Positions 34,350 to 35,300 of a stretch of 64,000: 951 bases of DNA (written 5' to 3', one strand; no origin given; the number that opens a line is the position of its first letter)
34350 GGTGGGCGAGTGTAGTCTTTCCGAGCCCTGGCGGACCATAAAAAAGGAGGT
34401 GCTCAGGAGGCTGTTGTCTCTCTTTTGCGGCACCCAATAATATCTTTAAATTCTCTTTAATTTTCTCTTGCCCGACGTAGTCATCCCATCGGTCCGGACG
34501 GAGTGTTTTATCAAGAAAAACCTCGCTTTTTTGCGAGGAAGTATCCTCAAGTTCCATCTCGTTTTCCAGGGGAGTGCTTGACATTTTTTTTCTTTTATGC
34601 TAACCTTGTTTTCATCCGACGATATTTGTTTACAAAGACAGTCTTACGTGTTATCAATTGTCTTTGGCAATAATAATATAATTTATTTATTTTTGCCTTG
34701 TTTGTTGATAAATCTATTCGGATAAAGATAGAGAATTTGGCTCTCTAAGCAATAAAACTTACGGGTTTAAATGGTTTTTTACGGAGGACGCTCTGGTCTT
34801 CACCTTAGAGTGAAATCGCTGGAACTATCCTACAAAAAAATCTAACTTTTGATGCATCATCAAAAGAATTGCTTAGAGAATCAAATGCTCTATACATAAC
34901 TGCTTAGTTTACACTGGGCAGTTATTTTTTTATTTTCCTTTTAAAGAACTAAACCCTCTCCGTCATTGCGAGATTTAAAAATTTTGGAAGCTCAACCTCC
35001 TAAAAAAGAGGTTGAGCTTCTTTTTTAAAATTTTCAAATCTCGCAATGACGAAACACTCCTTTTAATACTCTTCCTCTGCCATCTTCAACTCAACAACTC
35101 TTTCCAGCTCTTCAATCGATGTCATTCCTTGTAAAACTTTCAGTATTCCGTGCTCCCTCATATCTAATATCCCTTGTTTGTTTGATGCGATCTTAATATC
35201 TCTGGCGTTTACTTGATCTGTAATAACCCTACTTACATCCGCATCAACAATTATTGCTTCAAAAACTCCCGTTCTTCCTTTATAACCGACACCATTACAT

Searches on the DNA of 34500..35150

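Call 71: search_rna_families(source=window, start=34500, end=35150, threshold=evalue, max_evalue=1)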
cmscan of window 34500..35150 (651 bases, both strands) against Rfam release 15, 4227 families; matches with E-value up to 1: 24.
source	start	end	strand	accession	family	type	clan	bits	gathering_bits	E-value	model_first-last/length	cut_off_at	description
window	34958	35053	-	RF04174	MIR4208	Gene; miRNA;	-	39.4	140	0.00018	1-191/191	no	MIR4208 microRNA precursor family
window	34959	35054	+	RF04174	MIR4208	Gene; miRNA;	-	35.8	140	0.0011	1-191/191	no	MIR4208 microRNA precursor family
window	34966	35046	+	RF00639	mir-515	Gene; miRNA;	CL00096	34.4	68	4e-05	1-87/87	no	mir-515 microRNA precursor family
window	34961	35051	+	RF04206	MIR9555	Gene; miRNA;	-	32.2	119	0.00081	14-124/137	no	MIR9555 microRNA precursor family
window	34962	35050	+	RF03940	MIR9563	Gene; miRNA;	-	32.1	90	0.00034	1-127/127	no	MIR9563 microRNA precursor family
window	34958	35054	-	RF04206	MIR9555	Gene; miRNA;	-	32.1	119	0.00086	1-137/137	no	MIR9555 microRNA precursor family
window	34968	35045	-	RF04172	MIR8675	Gene; miRNA;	-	31.6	90.8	0.00033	1-95/95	no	MIR8675 microRNA precursor family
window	34970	35042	-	RF03940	MIR9563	Gene; miRNA;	-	31.4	90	0.00053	1-127/127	no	MIR9563 microRNA precursor family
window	34961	35051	-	RF03616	MIR1888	Gene; miRNA;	-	28.9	72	0.0016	1-101/101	no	MIR1888 microRNA precursor family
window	34961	35051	-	RF00979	mir-553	Gene; miRNA;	-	28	82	0.0036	1-62/62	no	mir-553 microRNA precursor family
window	34965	35045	-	RF03339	mir-3047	Gene; miRNA;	-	27.6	53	0.0031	1-61/61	no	mir-3047 microRNA precursor family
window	34960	35052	+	RF04205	MIR2606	Gene; miRNA;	-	26.2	139.7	0.14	1-165/165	no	MIR2606 microRNA precursor family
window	34961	35051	+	RF03616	MIR1888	Gene; miRNA;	-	25.8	72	0.011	1-101/101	no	MIR1888 microRNA precursor family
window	34958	35056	+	RF04127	MIR8007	Gene; miRNA;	-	24.6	195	0.019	1-226/226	no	MIR8007 microRNA precursor family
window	34958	35054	-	RF02536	AEV_CRE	Cis-reg;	-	23.7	100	0.027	1-135/135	no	Avian encephalitis virus (AEV) cis-acting replication element (CRE)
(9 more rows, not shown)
